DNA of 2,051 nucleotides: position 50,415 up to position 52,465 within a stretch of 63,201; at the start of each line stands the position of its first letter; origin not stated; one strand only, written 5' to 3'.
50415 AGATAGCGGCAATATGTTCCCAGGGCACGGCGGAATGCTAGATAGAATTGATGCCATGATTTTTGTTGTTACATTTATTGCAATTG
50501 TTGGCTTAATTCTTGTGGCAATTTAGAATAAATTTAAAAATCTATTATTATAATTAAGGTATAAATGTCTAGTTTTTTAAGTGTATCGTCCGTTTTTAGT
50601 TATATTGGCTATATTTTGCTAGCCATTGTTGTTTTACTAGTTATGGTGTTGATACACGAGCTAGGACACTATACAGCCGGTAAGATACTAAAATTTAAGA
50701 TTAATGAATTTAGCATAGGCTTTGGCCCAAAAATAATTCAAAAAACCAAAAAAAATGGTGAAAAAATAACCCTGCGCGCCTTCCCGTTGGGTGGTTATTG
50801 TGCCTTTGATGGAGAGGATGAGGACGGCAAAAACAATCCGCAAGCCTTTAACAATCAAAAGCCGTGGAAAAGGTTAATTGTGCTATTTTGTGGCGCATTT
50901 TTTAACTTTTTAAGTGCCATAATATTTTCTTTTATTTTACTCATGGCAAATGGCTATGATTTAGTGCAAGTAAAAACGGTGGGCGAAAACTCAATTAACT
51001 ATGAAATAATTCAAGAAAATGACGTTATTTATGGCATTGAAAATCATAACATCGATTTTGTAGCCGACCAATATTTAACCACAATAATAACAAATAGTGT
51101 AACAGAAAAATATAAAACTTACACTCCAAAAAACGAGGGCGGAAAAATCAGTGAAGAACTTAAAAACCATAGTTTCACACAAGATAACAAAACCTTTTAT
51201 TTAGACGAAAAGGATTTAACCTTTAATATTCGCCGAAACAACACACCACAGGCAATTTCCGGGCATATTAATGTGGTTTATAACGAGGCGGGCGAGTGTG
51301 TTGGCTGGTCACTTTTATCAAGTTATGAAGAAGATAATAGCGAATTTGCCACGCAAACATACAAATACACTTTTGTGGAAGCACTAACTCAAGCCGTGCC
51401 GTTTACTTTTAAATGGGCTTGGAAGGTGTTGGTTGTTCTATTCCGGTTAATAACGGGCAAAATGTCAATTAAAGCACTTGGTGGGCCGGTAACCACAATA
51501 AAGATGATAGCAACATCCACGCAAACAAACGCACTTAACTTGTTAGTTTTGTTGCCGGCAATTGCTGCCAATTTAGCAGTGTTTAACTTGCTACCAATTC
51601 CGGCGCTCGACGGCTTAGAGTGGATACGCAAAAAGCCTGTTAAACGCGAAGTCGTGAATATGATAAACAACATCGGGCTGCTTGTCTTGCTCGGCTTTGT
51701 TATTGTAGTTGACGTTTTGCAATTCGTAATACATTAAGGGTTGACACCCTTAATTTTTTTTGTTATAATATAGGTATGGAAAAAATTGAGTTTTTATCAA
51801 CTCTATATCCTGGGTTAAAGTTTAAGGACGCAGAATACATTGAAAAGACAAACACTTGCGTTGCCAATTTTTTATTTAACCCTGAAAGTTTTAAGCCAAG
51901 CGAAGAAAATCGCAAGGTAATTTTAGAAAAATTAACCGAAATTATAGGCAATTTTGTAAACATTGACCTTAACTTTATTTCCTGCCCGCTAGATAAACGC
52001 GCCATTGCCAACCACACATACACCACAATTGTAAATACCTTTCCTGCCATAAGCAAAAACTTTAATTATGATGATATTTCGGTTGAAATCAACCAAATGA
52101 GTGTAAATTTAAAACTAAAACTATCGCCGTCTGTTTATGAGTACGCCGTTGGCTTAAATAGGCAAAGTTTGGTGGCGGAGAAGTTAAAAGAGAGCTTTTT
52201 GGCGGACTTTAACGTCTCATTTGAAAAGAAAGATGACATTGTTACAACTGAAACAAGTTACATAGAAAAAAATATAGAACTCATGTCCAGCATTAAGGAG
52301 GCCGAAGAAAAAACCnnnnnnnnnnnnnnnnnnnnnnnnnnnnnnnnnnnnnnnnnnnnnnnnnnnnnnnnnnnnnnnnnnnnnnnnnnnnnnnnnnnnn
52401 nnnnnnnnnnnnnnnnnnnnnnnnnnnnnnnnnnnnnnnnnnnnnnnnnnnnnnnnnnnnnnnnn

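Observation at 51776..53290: Stand-alone PolC-derived module (N-terminal region + OB fold + proofreading exonuclease) in the polC slot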

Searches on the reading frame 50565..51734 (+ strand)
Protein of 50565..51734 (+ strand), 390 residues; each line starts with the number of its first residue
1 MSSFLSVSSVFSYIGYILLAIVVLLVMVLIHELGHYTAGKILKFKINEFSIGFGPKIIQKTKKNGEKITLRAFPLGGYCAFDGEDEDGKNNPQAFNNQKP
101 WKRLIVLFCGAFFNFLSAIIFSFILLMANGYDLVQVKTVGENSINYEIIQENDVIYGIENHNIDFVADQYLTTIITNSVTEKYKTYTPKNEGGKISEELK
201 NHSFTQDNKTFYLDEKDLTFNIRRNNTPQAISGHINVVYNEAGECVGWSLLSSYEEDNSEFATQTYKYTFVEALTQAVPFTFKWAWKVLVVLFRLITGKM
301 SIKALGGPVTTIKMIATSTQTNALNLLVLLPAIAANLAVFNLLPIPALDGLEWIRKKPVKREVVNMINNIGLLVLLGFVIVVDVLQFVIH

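Call 6: search_protein_families(library=pfam, proteins=[window:50565-51734:+], max_evalue=0.001)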
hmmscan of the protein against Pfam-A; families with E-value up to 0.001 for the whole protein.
window:50565-51734:+ (390 aa): 1 family
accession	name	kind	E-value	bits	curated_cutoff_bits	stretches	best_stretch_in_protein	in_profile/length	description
PF02163.28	Peptidase_M50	-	3.9e-52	177.2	27.2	1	20-377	2-220/221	Peptidase family M50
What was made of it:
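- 50565..51737 (+): rseP (site-2 protease), the upstream neighbour that marks the 5' side of the polC slot. Pfam Peptidase_M50, E 4e-52 (call 6).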

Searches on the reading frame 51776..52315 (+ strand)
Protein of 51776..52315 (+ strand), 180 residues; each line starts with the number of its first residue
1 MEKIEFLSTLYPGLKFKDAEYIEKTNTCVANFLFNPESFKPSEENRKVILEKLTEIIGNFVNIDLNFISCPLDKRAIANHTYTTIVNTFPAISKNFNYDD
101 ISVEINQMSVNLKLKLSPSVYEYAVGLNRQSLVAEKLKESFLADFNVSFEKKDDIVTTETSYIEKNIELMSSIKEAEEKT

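Call 58: predict_structure(alignment_id=A4)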
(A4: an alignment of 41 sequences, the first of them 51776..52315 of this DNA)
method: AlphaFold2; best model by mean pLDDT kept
length: 180 residues; sequences in the alignment: 41
mean_pLDDT: 89.1   pTM: 0.68
mean pLDDT of the five models: 89.1, 89.0, 87.4, 87.2, 86.1
residues with pLDDT >= 90: 125; 70-90: 38; 50-70: 16; < 50: 1
segments of 3 or more residues with pLDDT < 50: none
pLDDT, mean of each block of 10 residues (from residue 1): 79 92 97 92 95 93 95 93 93 91 94 95 95 94 95 67 67 76
secondary structure, 60 per line:
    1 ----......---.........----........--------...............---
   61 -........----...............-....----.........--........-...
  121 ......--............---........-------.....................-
elements in order: H5-10 E14-22 E27-34 H43-57 E62-69 H74-88 H90-93 E101-106 E109-116 H118-126 H129-140 E144-151 H159-179
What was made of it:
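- On PolC-type DNA polymerase III alpha subunit: The model has the matching topology (call 58).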

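Call 61: fold_search(model_id=the predicted structure, library=pdb)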
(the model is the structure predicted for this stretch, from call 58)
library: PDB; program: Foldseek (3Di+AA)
matches with E <= 10: 1033; with E <= 0.001: 9
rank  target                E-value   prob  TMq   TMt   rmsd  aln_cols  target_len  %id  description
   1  3gr1_C                2.9e-04  1.00  0.45  0.43   5.6       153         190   13  Periplasmic domain of the T3SS inner membrane protein PrgH from S.typhimurium (fragment 170-392) (released 2009-05-19)
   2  5tcp_1                3.6e-04  1.00  0.44  0.42   5.4       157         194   14  Near-atomic resolution cryo-EM structure of the periplasmic domains of PrgH and PrgK (released 2016-12-21)
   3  7ah9_7A               4.3e-04  1.00  0.45  0.39   5.8       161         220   15  Substrate-engaged type 3 secretion system needle complex from Salmonella enterica typhimurium - SpaR state 1 (released 2021-03-17)
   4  3gr1_F                4.3e-04  1.00  0.41  0.40   6.1       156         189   16  Periplasmic domain of the T3SS inner membrane protein PrgH from S.typhimurium (fragment 170-392) (released 2009-05-19)
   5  3gr1_H                4.6e-04  1.00  0.44  0.42   5.5       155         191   14  Periplasmic domain of the T3SS inner membrane protein PrgH from S.typhimurium (fragment 170-392) (released 2009-05-19)
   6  2cxc                  5.2e-04  0.99  0.27  0.33  13.1       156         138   18  Crystal structure of archaeal transcription termination factor NusA (released 2005-12-28)
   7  4g1i_A                6.3e-04  1.00  0.48  0.46   4.9       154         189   14  Structure of the PrgH periplasmic domain (released 2013-05-08)
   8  6pem_R                6.7e-04  1.00  0.42  0.36   6.1       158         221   15  Focussed refinement of InvGN0N1:SpaPQR:PrgHK from Salmonella SPI-1 injectisome NC-base (released 2019-10-23)
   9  4g1i_B                7.6e-04  1.00  0.46  0.43   5.3       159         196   14  Structure of the PrgH periplasmic domain (released 2013-05-08)
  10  3j1x_A                1.1e-03  1.00  0.46  0.44   5.3       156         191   15  A refined model of the prototypical Salmonella typhimurium T3SS basal body reveals the molecular basis for its assembl (released 2013-05-22)
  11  3gr1_B                1.3e-03  1.00  0.44  0.42   5.6       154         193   14  Periplasmic domain of the T3SS inner membrane protein PrgH from S.typhimurium (fragment 170-392) (released 2009-05-19)
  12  8rjx_MODEL_1_A        1.3e-03  0.97  0.26  0.27  14.3       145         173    8  Solution structure of osmoregulator OsmY from E. coli. (released 2024-07-03)
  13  3gr0_B                1.5e-03  1.00  0.44  0.42   5.6       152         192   13  Periplasmic domain of the T3SS inner membrane protein PrgH from S.typhimurium (fragment 170-362) (released 2009-05-19)
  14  3gr0_A                1.5e-03  1.00  0.43  0.42   5.7       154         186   14  Periplasmic domain of the T3SS inner membrane protein PrgH from S.typhimurium (fragment 170-362) (released 2009-05-19)
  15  4qq0                  2.0e-03  0.96  0.27  0.26   8.6       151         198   16  CdsD - The structural protein of the Type III secretion system of Chlamydia trachomatis: C-terminal domain (released 2015-07-01)
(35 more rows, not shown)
